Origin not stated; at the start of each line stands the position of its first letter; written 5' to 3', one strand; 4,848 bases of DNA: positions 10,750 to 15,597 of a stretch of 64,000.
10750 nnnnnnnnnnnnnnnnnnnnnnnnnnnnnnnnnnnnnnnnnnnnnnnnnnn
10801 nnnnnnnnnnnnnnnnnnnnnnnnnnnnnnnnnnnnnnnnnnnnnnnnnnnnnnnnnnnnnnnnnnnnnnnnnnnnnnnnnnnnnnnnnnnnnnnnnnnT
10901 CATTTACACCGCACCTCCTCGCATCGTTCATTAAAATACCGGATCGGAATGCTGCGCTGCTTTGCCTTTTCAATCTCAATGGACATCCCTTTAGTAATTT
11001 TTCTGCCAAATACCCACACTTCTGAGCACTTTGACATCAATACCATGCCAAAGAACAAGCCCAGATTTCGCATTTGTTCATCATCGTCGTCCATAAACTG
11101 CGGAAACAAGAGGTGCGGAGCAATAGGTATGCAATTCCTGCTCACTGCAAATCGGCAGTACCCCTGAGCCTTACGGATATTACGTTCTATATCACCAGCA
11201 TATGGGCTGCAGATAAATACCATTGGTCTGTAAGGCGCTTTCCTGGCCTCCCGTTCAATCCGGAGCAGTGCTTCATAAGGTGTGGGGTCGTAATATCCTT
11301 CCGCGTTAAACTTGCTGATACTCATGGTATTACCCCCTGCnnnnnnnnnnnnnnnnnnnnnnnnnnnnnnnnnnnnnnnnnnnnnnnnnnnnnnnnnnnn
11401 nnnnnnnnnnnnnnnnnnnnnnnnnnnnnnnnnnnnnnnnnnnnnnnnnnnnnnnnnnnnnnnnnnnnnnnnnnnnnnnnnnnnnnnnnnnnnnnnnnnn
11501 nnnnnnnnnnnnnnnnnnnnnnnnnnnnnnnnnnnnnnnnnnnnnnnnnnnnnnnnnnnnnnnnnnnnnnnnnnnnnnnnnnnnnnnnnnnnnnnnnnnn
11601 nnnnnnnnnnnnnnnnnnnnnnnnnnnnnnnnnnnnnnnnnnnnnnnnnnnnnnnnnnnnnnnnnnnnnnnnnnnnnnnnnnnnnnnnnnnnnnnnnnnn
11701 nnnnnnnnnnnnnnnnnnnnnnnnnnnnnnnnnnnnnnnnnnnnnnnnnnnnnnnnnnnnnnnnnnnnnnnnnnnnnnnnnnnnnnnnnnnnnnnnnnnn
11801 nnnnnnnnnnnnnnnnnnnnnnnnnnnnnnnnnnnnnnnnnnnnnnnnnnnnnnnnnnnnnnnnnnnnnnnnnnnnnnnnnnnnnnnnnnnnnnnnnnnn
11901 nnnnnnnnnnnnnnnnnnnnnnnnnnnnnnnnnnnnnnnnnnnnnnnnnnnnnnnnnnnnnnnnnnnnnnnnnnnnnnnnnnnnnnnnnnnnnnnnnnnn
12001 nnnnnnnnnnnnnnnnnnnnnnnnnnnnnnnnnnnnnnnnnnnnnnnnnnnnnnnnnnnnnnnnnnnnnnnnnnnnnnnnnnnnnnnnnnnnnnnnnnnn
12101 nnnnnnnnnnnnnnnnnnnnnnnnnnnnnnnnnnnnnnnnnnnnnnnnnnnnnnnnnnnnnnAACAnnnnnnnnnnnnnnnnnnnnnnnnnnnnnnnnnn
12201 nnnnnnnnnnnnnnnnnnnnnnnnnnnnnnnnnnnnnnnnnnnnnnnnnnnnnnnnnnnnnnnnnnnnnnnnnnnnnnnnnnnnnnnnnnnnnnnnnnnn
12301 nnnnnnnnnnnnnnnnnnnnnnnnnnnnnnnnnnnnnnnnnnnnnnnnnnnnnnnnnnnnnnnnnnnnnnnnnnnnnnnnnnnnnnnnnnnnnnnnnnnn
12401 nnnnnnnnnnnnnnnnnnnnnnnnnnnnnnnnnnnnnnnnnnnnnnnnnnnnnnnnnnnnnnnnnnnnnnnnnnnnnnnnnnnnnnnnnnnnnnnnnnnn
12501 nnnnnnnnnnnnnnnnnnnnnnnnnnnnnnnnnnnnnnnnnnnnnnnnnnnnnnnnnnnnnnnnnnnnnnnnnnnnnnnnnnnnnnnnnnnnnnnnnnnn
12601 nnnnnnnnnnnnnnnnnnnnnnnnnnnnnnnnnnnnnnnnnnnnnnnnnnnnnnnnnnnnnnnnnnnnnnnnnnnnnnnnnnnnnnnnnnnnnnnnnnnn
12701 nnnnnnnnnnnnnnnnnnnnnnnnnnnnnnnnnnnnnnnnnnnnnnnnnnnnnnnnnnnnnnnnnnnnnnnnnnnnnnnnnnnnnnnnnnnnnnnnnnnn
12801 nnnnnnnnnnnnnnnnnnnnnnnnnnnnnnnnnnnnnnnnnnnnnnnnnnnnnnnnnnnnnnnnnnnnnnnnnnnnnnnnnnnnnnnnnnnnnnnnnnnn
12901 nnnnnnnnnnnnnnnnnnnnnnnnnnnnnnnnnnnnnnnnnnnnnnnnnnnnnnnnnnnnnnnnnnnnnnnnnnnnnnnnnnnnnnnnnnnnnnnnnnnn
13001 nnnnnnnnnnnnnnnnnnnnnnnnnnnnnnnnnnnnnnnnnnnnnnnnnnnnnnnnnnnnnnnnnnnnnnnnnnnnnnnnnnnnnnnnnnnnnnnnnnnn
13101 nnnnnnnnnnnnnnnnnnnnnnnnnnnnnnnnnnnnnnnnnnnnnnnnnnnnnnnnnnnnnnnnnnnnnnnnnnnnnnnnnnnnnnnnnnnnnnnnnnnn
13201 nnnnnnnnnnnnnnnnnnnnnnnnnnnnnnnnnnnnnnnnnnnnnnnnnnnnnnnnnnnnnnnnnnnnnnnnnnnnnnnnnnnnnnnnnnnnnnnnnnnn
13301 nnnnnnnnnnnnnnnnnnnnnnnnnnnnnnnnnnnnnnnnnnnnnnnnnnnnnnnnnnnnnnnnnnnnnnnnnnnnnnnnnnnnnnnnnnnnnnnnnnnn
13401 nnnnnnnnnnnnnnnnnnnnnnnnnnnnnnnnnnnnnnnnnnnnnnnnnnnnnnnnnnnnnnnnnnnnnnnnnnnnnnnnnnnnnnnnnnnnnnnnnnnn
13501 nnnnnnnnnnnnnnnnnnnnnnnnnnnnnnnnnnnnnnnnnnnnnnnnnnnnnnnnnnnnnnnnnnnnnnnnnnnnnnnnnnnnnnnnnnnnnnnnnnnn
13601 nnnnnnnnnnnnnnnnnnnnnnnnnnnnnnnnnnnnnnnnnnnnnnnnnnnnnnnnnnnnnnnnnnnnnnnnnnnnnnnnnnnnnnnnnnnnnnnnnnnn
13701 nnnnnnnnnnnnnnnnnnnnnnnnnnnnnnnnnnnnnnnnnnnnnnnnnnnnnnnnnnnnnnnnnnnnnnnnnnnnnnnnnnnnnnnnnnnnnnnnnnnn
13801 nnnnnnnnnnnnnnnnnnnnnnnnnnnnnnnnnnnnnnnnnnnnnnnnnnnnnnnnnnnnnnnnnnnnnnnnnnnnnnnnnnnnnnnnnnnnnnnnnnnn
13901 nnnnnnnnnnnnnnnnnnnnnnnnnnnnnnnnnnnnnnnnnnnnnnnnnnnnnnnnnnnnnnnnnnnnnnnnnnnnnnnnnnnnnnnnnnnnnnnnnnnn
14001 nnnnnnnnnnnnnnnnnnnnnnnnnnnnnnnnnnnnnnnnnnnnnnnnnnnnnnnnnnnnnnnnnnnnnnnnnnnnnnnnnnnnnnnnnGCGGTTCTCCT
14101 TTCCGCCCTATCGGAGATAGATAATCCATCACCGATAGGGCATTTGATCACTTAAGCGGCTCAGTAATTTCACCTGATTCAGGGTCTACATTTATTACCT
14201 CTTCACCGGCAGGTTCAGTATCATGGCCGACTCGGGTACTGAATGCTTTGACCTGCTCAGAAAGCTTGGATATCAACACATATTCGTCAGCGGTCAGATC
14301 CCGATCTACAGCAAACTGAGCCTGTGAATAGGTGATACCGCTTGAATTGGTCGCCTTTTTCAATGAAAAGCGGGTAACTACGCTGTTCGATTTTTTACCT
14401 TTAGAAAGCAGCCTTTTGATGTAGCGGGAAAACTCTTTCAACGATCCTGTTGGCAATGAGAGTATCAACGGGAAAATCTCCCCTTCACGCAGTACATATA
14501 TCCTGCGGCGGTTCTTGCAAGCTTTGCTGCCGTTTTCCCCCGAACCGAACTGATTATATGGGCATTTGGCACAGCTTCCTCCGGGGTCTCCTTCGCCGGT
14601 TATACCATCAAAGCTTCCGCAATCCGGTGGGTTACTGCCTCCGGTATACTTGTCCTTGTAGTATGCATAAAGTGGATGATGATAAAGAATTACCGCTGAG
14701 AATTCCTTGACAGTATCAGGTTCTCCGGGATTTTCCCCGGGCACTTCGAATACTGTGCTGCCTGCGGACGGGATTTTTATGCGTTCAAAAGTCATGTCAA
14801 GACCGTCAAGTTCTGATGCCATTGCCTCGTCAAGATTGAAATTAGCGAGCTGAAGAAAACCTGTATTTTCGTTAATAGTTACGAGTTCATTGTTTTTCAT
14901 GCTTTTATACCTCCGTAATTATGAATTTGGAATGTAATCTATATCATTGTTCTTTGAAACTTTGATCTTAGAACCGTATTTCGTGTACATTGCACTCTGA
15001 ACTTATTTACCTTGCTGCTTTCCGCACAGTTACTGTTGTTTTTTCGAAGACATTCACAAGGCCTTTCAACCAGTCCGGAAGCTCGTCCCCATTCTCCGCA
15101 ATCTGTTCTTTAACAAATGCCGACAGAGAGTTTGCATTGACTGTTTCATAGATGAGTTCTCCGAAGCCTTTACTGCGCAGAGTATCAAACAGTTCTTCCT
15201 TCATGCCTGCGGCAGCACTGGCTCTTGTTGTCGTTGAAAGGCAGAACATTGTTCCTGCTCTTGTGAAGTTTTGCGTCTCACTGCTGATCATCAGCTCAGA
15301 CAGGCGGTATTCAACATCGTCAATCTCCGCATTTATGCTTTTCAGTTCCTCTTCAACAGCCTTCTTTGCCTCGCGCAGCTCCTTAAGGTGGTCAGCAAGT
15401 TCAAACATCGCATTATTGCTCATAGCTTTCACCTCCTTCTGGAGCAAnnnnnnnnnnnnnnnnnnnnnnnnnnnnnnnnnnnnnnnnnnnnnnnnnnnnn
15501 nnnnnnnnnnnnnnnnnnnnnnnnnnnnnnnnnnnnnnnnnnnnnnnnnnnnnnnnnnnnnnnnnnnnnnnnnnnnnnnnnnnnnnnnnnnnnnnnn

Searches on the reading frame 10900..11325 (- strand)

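Call 5: search_protein_families(library=pfam, proteins=[window:10900-11325:-], max_evalue=0.01)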
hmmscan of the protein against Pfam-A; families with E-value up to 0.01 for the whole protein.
window:10900-11325:- (141 aa): 1 family
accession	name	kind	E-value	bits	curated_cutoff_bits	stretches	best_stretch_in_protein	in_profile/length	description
PF24963.1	DUF7768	-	1e-46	157.7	26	1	34-131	1-98/98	Domain of unknown function (DUF7768)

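Call 87: search_protein_families(library=phrogs, proteins=[window:10900-11325:-], max_evalue=0.00001)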
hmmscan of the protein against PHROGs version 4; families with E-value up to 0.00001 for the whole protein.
window:10900-11325:- (141 aa): 2 families
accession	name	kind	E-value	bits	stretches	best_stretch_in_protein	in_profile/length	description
phrog_355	-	DNA, RNA and nucleotide metabolism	2.1e-39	136.4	1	1-139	29-180/249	nucleoside 2-deoxyribosyltransferase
phrog_24212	-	unknown function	7.6e-06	26.5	1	35-131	96-199/204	-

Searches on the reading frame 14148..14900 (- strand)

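Call 38: search_protein_families(library=pfam, proteins=[window:14148-14900:-], max_evalue=0.001)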
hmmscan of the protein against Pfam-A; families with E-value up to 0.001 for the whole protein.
window:14148-14900:- (250 aa): 0 families

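Call 87: search_protein_families(library=phrogs, proteins=[window:14148-14900:-], max_evalue=0.00001)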
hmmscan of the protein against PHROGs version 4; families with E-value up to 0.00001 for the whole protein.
window:14148-14900:- (250 aa): 3 families
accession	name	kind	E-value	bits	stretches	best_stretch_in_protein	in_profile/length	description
phrog_23155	-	unknown function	3.1e-87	293.1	1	16-249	18-254/255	-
phrog_27714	-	unknown function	2e-10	41.7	1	108-219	136-252/292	-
phrog_5686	-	unknown function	6.3e-06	26.9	0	109-202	139-237/330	-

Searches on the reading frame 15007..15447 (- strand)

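Call 87: search_protein_families(library=phrogs, proteins=[window:15007-15447:-], max_evalue=0.00001)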
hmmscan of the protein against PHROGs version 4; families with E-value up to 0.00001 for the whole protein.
window:15007-15447:- (146 aa): 1 family
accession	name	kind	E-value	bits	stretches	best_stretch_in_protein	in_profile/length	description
phrog_2378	-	unknown function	6.6e-23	82.4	1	10-143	24-188/189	-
